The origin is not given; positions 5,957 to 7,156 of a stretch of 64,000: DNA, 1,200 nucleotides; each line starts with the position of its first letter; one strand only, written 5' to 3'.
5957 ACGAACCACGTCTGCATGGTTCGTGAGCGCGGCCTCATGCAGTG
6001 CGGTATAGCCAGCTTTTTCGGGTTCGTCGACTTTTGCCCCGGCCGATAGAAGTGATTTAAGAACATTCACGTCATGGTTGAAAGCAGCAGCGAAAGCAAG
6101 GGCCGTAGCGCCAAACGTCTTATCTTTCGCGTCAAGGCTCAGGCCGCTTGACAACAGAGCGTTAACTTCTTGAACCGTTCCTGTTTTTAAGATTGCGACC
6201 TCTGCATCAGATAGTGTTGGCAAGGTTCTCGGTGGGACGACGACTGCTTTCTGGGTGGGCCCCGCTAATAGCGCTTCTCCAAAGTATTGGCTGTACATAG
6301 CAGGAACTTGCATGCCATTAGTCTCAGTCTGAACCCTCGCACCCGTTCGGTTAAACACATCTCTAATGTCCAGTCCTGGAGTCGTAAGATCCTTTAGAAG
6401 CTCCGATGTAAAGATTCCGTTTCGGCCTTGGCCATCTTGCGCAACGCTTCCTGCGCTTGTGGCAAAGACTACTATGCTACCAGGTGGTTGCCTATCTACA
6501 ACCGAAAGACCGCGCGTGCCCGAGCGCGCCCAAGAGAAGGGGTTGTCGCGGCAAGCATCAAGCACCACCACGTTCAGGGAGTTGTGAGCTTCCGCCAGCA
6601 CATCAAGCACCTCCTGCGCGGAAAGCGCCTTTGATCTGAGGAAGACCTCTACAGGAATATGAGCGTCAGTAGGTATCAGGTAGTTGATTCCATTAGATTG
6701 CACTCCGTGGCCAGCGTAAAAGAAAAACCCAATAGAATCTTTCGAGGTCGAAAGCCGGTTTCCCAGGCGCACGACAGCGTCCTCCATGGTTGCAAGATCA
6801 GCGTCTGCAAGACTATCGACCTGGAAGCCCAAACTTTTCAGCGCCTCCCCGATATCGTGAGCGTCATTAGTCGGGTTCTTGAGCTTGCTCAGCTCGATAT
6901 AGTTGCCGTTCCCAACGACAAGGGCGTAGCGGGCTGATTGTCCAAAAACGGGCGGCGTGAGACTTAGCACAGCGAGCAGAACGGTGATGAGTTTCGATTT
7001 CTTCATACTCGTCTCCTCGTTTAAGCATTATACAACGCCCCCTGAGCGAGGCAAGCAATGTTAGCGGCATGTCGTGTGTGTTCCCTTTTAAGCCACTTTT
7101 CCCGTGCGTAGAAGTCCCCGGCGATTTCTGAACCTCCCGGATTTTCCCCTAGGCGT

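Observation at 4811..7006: Mobile-element-borne secreted caspase (C14) fused to about 13 ankyrin repeats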

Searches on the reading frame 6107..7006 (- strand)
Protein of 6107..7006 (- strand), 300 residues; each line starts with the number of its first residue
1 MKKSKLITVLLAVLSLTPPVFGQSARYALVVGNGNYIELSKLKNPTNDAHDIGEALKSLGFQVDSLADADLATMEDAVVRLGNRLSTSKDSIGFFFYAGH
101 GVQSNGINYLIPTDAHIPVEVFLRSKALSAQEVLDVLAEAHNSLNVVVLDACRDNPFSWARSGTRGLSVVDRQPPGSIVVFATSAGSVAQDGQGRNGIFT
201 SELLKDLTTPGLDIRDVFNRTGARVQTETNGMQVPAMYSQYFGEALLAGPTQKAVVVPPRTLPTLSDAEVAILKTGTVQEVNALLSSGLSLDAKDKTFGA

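Call 7: search_solved_structures(query=window:6179-7006:-, max_evalue=1, show_alignments=3)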
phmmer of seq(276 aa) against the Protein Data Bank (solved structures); distinct sequences matched with E-value up to 1: 15.
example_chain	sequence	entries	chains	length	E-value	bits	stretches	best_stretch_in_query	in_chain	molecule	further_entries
3v4o_A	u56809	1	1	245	9.7e-17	64.5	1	26-158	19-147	Mucosa-associated lymphoid tissue lymphoma translocation protein 1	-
38go_A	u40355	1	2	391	2.8e-16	63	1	26-158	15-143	Mucosa-associated lymphoid tissue lymphoma translocation protein 1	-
8v4x_A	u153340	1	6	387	3.1e-16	62.9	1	26-158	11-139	Mucosa-associated lymphoid tissue lymphoma translocation protein 1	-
3v55_A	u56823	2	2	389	3.1e-16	62.9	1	26-158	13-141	Mucosa-associated lymphoid tissue lymphoma translocation protein 1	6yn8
9mkc_A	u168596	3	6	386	3.2e-16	62.9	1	26-158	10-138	Mucosa-associated lymphoid tissue lymphoma translocation protein 1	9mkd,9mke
6f7i_A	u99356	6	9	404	3.4e-16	62.8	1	26-158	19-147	Mucosa-associated lymphoid tissue lymphoma translocation protein 1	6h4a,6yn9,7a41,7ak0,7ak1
4i1p_A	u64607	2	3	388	3.6e-16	62.7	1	26-158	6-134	Mucosa-associated lymphoid tissue lymphoma translocation protein 1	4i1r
7pav_A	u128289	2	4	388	3.6e-16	62.7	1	26-158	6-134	Mucosa-associated lymphoid tissue lymphoma translocation protein 1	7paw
3uo8_B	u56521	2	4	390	3.7e-16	62.6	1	26-158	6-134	Mucosa-associated lymphoid tissue lymphoma translocation protein 1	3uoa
3v4l_A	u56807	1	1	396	4.7e-15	59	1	26-158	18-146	Mucosa-associated lymphoid tissue lymphoma translocation protein 1 homolog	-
9hig_K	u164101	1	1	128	0.017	17.9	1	126-195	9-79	Small ribosomal subunit protein uS11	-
8rd8_KU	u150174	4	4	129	0.041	16.6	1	126-193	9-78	Small ribosomal subunit protein uS11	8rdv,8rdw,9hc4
7unr_k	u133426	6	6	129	0.23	14.2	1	130-191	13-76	30S ribosomal protein S11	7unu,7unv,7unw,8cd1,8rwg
6spc_k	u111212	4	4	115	0.45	13.2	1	133-191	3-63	30S ribosomal protein S11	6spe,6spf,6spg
6v39_k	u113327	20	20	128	0.77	12.4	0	132-192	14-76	30S ribosomal protein S11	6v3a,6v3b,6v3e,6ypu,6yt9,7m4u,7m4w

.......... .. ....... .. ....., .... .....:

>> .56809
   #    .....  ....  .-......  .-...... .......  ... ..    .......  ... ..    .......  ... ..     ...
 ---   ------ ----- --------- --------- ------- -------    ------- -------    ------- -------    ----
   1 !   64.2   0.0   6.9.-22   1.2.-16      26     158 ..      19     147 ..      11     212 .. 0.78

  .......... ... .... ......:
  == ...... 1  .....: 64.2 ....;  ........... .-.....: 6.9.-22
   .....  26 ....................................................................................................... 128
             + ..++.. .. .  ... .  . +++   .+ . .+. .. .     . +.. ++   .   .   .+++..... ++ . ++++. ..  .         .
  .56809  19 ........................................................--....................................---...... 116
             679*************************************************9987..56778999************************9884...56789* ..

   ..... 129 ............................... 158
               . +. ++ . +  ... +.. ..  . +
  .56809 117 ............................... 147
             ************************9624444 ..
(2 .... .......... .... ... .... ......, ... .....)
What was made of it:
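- Checked: His100 (codon 6707-6709, in YAGHG) and Cys152 (codon 6551-6553, in LDACR) align with the YAGHG and LDMCR motifs of MALT1 (call 7).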

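Call 8: find_homologous_proteins(query=window:6143-7006:-, max_evalue=1e-10)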
Query seq(288 aa) (288 aa): 2373 proteins with E <= 1e-10 among 7140 candidates; the best 120 are listed.
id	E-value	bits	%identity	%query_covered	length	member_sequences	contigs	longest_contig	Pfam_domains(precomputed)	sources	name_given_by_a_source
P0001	2.2e-120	419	76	84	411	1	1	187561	PF00656.28,PF03781.23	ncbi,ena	-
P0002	6.7e-119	414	74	89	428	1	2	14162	PF00656.28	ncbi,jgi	ncbi:MAG: caspase family protein [Spirochaetia bacterium]|jgi:hypothetical protein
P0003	9.5e-117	407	97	68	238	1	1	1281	PF00656.28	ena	-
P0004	1.5e-116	407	71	88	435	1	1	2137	PF00656.28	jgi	jgi:hypothetical protein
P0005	2.3e-102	360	71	79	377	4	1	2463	PF00656.28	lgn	-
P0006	7.6e-102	358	61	89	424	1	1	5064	PF00656.28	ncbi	-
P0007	4.7e-101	356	59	93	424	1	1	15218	PF00656.28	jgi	jgi:hypothetical protein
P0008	5.7e-101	355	65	86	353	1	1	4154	PF00656.28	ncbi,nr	ncbi:MAG: caspase family protein, partial [Spirochaetales bacterium]|nr:caspase family protein [Spir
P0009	4.2e-100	353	62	86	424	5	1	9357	PF00656.28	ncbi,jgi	-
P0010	1.2e-99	351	62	85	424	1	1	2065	PF00656.28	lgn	-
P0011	6.4e-99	349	65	85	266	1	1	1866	PF00656.28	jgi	-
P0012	1.6e-97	344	63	86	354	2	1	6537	PF00656.28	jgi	-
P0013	9.0e-97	342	63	89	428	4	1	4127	PF00656.28,PF00515.35,PF13424.13,PF13181.13,PF07719.24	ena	-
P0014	2.2e-96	340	66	80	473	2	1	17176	PF00656.28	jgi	jgi:hypothetical protein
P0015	3.3e-96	340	62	88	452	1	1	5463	PF00656.28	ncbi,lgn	-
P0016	1.8e-95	337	65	83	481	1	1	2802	PF00656.28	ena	-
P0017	2.0e-95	337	55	98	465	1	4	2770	PF00656.28,PF03781.23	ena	-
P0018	2.1e-95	337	69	77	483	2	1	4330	PF00656.28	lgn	-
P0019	2.6e-95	337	58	95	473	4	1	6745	PF00656.28,PF13606.13,PF13857.13,PF12796.14,PF00023.37,PF13637.13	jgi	jgi:uncharacterized caspase-like protein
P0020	3.4e-95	337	68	80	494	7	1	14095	PF00656.28,PF07603.18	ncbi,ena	-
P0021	5.0e-95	336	65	87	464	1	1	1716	PF00656.28,PF07603.18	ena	-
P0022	6.3e-95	336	63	89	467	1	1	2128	PF00656.28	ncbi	-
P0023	8.7e-95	335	67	78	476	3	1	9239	PF00656.28,PF08308.18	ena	-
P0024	1.7e-93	331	61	85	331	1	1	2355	PF00656.28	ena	-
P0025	2.8e-93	330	62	86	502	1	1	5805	PF00656.28,PF08308.18,PF03781.23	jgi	jgi:hypothetical protein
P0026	5.5e-93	329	62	85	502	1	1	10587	PF00656.28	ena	-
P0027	1.8e-92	328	56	97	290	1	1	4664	PF00656.28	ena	-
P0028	2.3e-92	327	66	82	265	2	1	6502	PF00656.28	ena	-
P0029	2.8e-92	327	61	84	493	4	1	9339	PF00656.28,PF13606.13,PF13857.13,PF12796.14,PF00023.37,PF13637.13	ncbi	ncbi:MAG: caspase family protein [Spirochaetia bacterium]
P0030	8.0e-92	326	62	84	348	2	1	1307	PF00656.28,PF08308.18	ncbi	-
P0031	1.6e-91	325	60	89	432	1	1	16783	PF00656.28,PF00515.35,PF13424.13,PF07719.24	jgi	jgi:pentatricopeptide repeat protein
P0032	2.4e-91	324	61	83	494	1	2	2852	PF00656.28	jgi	jgi:hypothetical protein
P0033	2.7e-91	324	65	77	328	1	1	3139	PF00656.28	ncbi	ncbi:MAG: caspase family protein [Rectinemataceae bacterium]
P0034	3.2e-91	324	62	84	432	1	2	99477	PF14559.13,PF00656.28,PF00515.35,PF13424.13,PF13432.13,PF13428.13,PF07719.24,PF13174.13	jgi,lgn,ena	-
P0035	3.2e-91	324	65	79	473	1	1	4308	PF00656.28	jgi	jgi:hypothetical protein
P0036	3.6e-91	323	62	84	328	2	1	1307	PF00656.28,PF08308.18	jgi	jgi:hypothetical protein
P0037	3.8e-91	323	63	86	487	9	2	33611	PF00656.28,PF07603.18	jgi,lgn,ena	-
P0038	1.5e-90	321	59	85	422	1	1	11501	PF00656.28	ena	-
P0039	1.5e-90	321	61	85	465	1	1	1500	PF00656.28,PF08308.18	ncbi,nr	ncbi:MAG: PEGA domain-containing protein, partial [Spirochaetia bacterium]|nr:PEGA domain-containing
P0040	1.9e-90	321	59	90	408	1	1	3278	PF00656.28,PF07603.18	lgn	-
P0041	2.0e-90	321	63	86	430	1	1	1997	PF14559.13,PF00656.28,PF00515.35,PF13424.13,PF13176.13,PF13432.13,PF13428.13,PF13181.13,PF07719.24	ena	-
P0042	2.0e-90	321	58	94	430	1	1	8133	PF14559.13,PF00656.28,PF13424.13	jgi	jgi:uncharacterized caspase-like protein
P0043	2.5e-90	321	67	77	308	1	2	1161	PF00656.28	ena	-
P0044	3.0e-90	320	59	86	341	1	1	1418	PF00656.28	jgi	jgi:hypothetical protein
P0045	3.5e-90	320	60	89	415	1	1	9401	PF00656.28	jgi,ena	-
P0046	4.5e-90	320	60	87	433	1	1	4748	PF00656.28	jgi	jgi:hypothetical protein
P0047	7.0e-90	319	61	88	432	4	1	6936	PF00656.28,PF13424.13,PF07719.24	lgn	-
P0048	8.2e-90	319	61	82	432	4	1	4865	PF14559.13,PF00656.28,PF13424.13,PF13432.13,PF13428.13,PF07719.24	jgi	jgi:hypothetical protein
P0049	8.4e-90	319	63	85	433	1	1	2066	PF00656.28,PF00515.35,PF13424.13,PF13428.13,PF13181.13,PF07719.24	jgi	jgi:pentatricopeptide repeat protein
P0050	9.7e-90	319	61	90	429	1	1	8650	PF00656.28,PF13424.13,PF13428.13,PF07719.24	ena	-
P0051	1.0e-89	319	56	92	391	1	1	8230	PF00656.28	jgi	jgi:hypothetical protein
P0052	1.3e-89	318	56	95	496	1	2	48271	PF00656.28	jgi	jgi:Caspase domain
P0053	1.4e-89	318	64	78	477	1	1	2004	PF00656.28,PF08308.18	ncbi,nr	ncbi:MAG: PEGA domain-containing protein, partial [Spirochaetia bacterium]|nr:PEGA domain-containing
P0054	1.7e-89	318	63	78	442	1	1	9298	PF00656.28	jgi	jgi:hypothetical protein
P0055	1.8e-89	318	62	78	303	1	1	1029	PF00656.28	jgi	jgi:uncharacterized caspase-like protein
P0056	2.6e-89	317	59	90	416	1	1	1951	PF00656.28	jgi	jgi:hypothetical protein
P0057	2.8e-89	317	67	79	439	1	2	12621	PF00656.28,PF07719.24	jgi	jgi:Tfp pilus assembly protein PilF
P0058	3.1e-89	317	56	87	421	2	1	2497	PF00656.28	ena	-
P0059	3.8e-89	317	57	92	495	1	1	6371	PF00656.28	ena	-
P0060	4.1e-89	317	56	92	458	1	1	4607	PF00656.28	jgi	jgi:hypothetical protein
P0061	4.8e-89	316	62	82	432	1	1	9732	PF14559.13,PF00656.28,PF13424.13,PF13428.13,PF07719.24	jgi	jgi:hypothetical protein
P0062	5.8e-89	316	59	86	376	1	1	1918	PF00656.28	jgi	jgi:hypothetical protein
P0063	6.0e-89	316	61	84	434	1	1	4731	PF14559.13,PF00656.28,PF13424.13,PF13428.13,PF07719.24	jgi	jgi:uncharacterized caspase-like protein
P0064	6.6e-89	316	57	90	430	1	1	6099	PF14559.13,PF00656.28,PF13432.13,PF13181.13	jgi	jgi:uncharacterized caspase-like protein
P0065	6.6e-89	316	61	88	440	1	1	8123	PF00656.28,PF00515.35,PF07719.24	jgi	jgi:uncharacterized caspase-like protein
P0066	1.4e-88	315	58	88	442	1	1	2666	PF00656.28,PF07603.18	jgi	jgi:hypothetical protein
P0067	1.4e-88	315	58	87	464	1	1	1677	PF00656.28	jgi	jgi:uncharacterized membrane protein (DUF485 family)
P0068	1.5e-88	315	61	83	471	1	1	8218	PF00656.28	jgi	-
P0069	2.0e-88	314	58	91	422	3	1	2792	PF00656.28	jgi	-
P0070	2.6e-88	314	59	86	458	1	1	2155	PF00656.28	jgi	jgi:hypothetical protein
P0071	3.6e-88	314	63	82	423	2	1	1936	PF00656.28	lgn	-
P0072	4.1e-88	313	55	97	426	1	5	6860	PF04355.19,PF00656.28,PF14172.13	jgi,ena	jgi:outer membrane protein assembly factor BamE (lipoprotein component of BamABCDE complex)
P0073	1.0e-87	312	66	76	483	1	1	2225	PF00656.28,PF00515.35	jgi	jgi:hypothetical protein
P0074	2.3e-87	311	59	86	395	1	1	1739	PF00656.28,PF07603.18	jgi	jgi:hypothetical protein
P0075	2.4e-87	311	58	85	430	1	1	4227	PF00656.28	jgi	jgi:hypothetical protein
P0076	2.4e-87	311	64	77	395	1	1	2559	PF00656.28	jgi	jgi:hypothetical protein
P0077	2.5e-87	311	58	83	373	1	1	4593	PF00656.28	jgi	jgi:hypothetical protein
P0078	3.0e-87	311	59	86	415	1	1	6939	PF00656.28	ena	-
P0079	3.1e-87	310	56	88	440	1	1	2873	PF00656.28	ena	-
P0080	3.2e-87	310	56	88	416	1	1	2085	PF00656.28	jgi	jgi:hypothetical protein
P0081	3.8e-87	310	63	77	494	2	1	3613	PF00656.28,PF07603.18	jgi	-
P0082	4.1e-87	310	58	85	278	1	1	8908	PF00656.28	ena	-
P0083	4.3e-87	310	60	82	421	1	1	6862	PF00656.28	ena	-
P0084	4.5e-87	310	64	82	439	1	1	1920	PF00656.28,PF00515.35,PF13181.13,PF07719.24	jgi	jgi:uncharacterized caspase-like protein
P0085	4.7e-87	310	57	91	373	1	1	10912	PF00656.28,PF00041.28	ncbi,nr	ncbi:MAG: caspase family protein, partial [Treponema sp.]|nr:caspase family protein [Treponema sp.]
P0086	5.1e-87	310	73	68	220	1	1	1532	PF00656.28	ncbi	-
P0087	5.5e-87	310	55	91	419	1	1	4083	PF00656.28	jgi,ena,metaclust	metaclust:\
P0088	5.9e-87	310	54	98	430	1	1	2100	PF14559.13,PF00656.28,PF00515.35,PF13424.13,PF13432.13,PF13181.13,PF07719.24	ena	-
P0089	6.1e-87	310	54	96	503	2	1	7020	PF00656.28,PF07603.18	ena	-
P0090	6.8e-87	309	55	93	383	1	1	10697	PF00656.28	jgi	jgi:hypothetical protein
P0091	8.7e-87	309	56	91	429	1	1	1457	PF00656.28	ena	-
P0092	9.7e-87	309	59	84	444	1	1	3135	PF00656.28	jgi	-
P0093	1.1e-86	309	57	87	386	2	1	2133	PF00656.28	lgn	-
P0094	1.2e-86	309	55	91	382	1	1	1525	PF00656.28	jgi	jgi:hypothetical protein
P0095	1.2e-86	309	60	84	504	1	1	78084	PF14559.13,PF00656.28,PF13424.13,PF13432.13,PF13428.13,PF07719.24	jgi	jgi:tetratricopeptide (TPR) repeat protein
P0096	1.2e-86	308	57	93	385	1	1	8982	PF00656.28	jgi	jgi:hypothetical protein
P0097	1.7e-86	308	55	92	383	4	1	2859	PF00656.28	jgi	jgi:hypothetical protein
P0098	1.8e-86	308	59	83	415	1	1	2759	PF00656.28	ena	-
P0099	2.0e-86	308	59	87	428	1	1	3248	PF00656.28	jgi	jgi:hypothetical protein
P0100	2.1e-86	308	58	86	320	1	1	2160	PF00656.28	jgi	jgi:uncharacterized caspase-like protein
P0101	2.8e-86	307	62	77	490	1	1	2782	PF00656.28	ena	-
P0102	2.8e-86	307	57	90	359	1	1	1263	PF00656.28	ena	-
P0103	2.9e-86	307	55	89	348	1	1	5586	PF00656.28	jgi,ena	-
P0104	3.4e-86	307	58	87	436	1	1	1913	PF25168.2,PF25174.2,PF24814.2,PF24105.2,PF24805.2,PF25048.2,PF23381.2,PF25173.2,PF25175.2,PF24817.2,PF24796.2,PF07676.19,PF24780.2,PF25172.2,PF24782.3,PF25391.2,PF00656.28,PF24807.2,PF25047.1,PF25460.2,PF00400.39,PF00041.28,PF23414.2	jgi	jgi:hypothetical protein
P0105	3.6e-86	307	59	82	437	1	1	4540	PF00656.28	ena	-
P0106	4.5e-86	307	57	90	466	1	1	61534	PF00656.28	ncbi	-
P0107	4.5e-86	307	58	88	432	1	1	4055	PF14559.13,PF00656.28,PF00515.35,PF13424.13,PF13176.13,PF13432.13,PF13181.13,PF07719.24,PF13174.13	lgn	-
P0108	5.7e-86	306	58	86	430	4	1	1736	PF00656.28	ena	-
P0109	7.5e-86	306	56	86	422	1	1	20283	PF00656.28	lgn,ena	-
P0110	8.9e-86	306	57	87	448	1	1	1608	PF00656.28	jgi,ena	-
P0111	1.0e-85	305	53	92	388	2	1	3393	PF00656.28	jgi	jgi:hypothetical protein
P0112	1.1e-85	305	58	86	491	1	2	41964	PF09479.17,PF00656.28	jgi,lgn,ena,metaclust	metaclust:\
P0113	1.1e-85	305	56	93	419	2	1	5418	PF00656.28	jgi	-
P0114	1.2e-85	305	55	94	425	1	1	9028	PF00656.28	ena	-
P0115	1.3e-85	305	57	88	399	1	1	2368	PF00656.28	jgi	jgi:hypothetical protein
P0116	1.4e-85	305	58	87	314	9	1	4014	PF00656.28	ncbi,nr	ncbi:MAG TPA: caspase family protein, partial [Rectinema sp.]|nr:caspase family protein [Rectinema s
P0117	1.6e-85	305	56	87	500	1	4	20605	PF00656.28,PF07603.18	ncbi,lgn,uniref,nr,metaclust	ncbi:caspase family protein [Alkalispirochaeta alkalica]|uniref:caspase family protein n=1 Tax=Alkal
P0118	1.6e-85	305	53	93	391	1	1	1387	PF00656.28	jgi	jgi:hypothetical protein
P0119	1.7e-85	305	57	90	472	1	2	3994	PF13306.13,PF00656.28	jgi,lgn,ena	-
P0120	1.8e-85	305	63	78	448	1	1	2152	PF00656.28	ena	-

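Call 41: predict_structure(alignment_id=A2)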
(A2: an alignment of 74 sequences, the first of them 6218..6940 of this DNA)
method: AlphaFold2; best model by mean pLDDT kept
length: 241 residues; sequences in the alignment: 74
mean_pLDDT: 90.9   pTM: 0.89
mean pLDDT of the five models: 90.9, 90.4, 90.3, 89.4, 88.9
residues with pLDDT >= 90: 181; 70-90: 36; 50-70: 24; < 50: 0
segments of 3 or more residues with pLDDT < 50: none
pLDDT, mean of each block of 10 residues (from residue 1): 94 92 97 98 98 98 97 96 91 93 96 96 95 75 61 94 87 95 96 97 97 95 82 64 69
secondary structure, 60 per line:
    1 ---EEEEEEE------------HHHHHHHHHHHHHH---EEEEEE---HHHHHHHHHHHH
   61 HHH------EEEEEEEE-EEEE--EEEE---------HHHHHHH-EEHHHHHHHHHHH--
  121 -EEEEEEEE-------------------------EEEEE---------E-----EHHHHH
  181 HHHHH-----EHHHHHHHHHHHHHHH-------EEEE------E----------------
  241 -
elements in order: E4-10 H23-36 E40-45 H49-63 E70-77 E79-82 E85-88 H98-104 H108-118 E122-129 E155-159 H176-185 H192-206 E214-217
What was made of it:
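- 6290..6931 (-): Peptidase_C14 (caspase/paracaspase-like) domain, residues 26-239. It contains His100 (6707-6709), Cys152 (6551-6553), the acidic residues D48, D150 and D191, and an invariant W159/R161/R165-G166 loop just after the catalytic Cys. The AF2 model has pLDDT 90.9 (call 41).
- On Peptidase C14 (Pfam PF00656, caspase fold): AF2 pLDDT 90.9 and pTM 0.89 (call 41).
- The AF2 model of residues 23-263 has pLDDT 90.9 (call 41).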

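Call 43: fold_search(model_id=the predicted structure, library=pdb)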
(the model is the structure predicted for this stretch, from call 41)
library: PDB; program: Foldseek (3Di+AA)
matches with E <= 10: 1222; with E <= 0.001: 342
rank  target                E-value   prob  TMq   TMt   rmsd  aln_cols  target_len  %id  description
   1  8v4x_D                6.4e-18  1.00  0.78  0.52   5.2       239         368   26  Structure of MALT1 in complex with an allosteric inhibitor (released 2024-05-01)
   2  8v4x_C                5.1e-17  1.00  0.79  0.54   3.3       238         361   28  Structure of MALT1 in complex with an allosteric inhibitor (released 2024-05-01)
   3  3v4o_A                5.1e-17  1.00  0.79  0.81   3.5       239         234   28  Human MALT1 (caspase domain) in complex with an irreversible peptidic inhibitor (released 2012-03-14)
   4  4i1p_C                7.2e-17  1.00  0.79  0.51   5.5       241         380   27  Human MALT1 (caspase-IG3) in complex with activity based-probe (released 2014-07-09)
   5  8v4x_F                1.2e-16  1.00  0.78  0.53   3.9       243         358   28  Structure of MALT1 in complex with an allosteric inhibitor (released 2024-05-01)
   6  8v4x_B                1.4e-16  1.00  0.78  0.53   3.9       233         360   27  Structure of MALT1 in complex with an allosteric inhibitor (released 2024-05-01)
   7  7pav_B                1.7e-16  1.00  0.77  0.51   4.8       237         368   27  MALT1 in complex with compound 1 (released 2021-11-17)
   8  7paw_B                1.8e-16  1.00  0.77  0.51   5.0       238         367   27  MALT1 in complex with compound 1 (released 2021-11-17)
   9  3uo8_B                2.9e-16  1.00  0.79  0.53   3.4       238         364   28  Crystal structure of the MALT1 paracaspase (P1 form) (released 2011-12-21)
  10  3uo8_C                2.9e-16  1.00  0.78  0.53   4.4       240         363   27  Crystal structure of the MALT1 paracaspase (P1 form) (released 2011-12-21)
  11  8v4x_E                3.1e-16  1.00  0.80  0.54   3.1       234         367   28  Structure of MALT1 in complex with an allosteric inhibitor (released 2024-05-01)
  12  3v4l_A                3.1e-16  1.00  0.78  0.50   3.9       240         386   28  Mouse MALT1(caspase-IG3 domains) in complex with a irreversible peptidic inhibitor (released 2012-03-14)
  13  4i1p_A                5.4e-16  1.00  0.81  0.52   3.1       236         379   28  Human MALT1 (caspase-IG3) in complex with activity based-probe (released 2014-07-09)
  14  8v4x_A                6.1e-16  1.00  0.78  0.52   3.4       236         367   27  Structure of MALT1 in complex with an allosteric inhibitor (released 2024-05-01)
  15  7pav_A                4.1e-15  1.00  0.74  0.51   4.1       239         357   26  MALT1 in complex with compound 1 (released 2021-11-17)
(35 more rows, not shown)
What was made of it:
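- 6290..6931 (-): Foldseek matches MALT1 at TM 0.79-0.81 (call 43).
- On Peptidase C14 (Pfam PF00656, caspase fold): Foldseek matches MALT1 at TM 0.79-0.81 and caspases 7/9/11 at TM about 0.65-0.70 (call 43).
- Foldseek matches MALT1 at TM 0.79-0.81 over about 239 columns, followed by caspases 7, 9 and 11 (call 43).
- Tried and rejected: I repeated it on the head alone (call 43).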

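Call 44: search_solved_structures(query=A2, max_evalue=0.001, show_alignments=1)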
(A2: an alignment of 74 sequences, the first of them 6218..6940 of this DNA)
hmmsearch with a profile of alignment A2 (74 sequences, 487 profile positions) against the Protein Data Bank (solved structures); distinct sequences matched with E-value up to 0.001: 27.
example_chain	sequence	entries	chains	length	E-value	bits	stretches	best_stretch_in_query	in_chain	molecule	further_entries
3v4o_A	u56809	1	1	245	2.7e-25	92.8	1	31-161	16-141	Mucosa-associated lymphoid tissue lymphoma translocation protein 1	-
38go_A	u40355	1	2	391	7.4e-25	91.4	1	31-161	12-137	Mucosa-associated lymphoid tissue lymphoma translocation protein 1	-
8v4x_A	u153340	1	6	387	7.8e-25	91.3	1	31-161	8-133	Mucosa-associated lymphoid tissue lymphoma translocation protein 1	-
6f7i_A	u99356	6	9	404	7.8e-25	91.3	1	31-161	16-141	Mucosa-associated lymphoid tissue lymphoma translocation protein 1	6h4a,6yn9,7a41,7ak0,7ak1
3v55_A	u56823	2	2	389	7.9e-25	91.3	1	31-161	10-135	Mucosa-associated lymphoid tissue lymphoma translocation protein 1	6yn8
9mkc_A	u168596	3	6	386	8.2e-25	91.2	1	31-161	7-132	Mucosa-associated lymphoid tissue lymphoma translocation protein 1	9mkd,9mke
7pav_A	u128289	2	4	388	1.1e-24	90.9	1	31-161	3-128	Mucosa-associated lymphoid tissue lymphoma translocation protein 1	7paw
4i1p_A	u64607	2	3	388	1.1e-24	90.9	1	31-161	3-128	Mucosa-associated lymphoid tissue lymphoma translocation protein 1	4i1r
3uo8_B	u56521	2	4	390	1.1e-24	90.9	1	31-161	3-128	Mucosa-associated lymphoid tissue lymphoma translocation protein 1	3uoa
3v4l_A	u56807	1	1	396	1.7e-23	86.9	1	31-161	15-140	Mucosa-associated lymphoid tissue lymphoma translocation protein 1 homolog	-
3d6f_A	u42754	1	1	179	2.9e-05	26.8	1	28-112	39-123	Caspase-1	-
8wra_A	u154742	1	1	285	4.5e-05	26.1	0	28-111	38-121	Caspase-1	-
3e4c_A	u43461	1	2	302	0.00021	23.9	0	28-111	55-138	Caspase-1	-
8sv1_A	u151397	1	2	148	0.00022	23.8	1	29-112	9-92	Caspase-1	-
1bmq_A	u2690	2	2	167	0.00023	23.8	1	28-112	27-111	PROTEIN (INTERLEUKIN-1 BETA CONVERTASE) | INTERLEUKIN-1 BETA CONVERTING ENZYME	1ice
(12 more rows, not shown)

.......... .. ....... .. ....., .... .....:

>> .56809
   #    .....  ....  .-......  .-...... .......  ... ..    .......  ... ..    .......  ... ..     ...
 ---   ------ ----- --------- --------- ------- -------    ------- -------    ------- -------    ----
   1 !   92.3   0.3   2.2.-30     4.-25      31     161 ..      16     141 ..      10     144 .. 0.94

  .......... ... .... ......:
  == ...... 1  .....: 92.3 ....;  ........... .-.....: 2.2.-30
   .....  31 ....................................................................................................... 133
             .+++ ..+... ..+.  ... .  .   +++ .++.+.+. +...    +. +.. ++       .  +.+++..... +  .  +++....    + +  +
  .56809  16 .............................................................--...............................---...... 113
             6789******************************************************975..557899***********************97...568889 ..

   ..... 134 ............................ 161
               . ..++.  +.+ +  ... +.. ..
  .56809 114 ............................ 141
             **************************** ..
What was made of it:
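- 6290..6931 (-): MALT1 is the best solved-structure match by sequence, E about 1e-16 for the protein and 2.7e-25 for the profile (calls 7, 44).
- Closest known: MALT1 paracaspase. Same: Two S1 acidic residues align (calls 7, 43, 44).
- YAGHG/LDxCR and D48/D150 are aligned to it (calls 7, 44).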
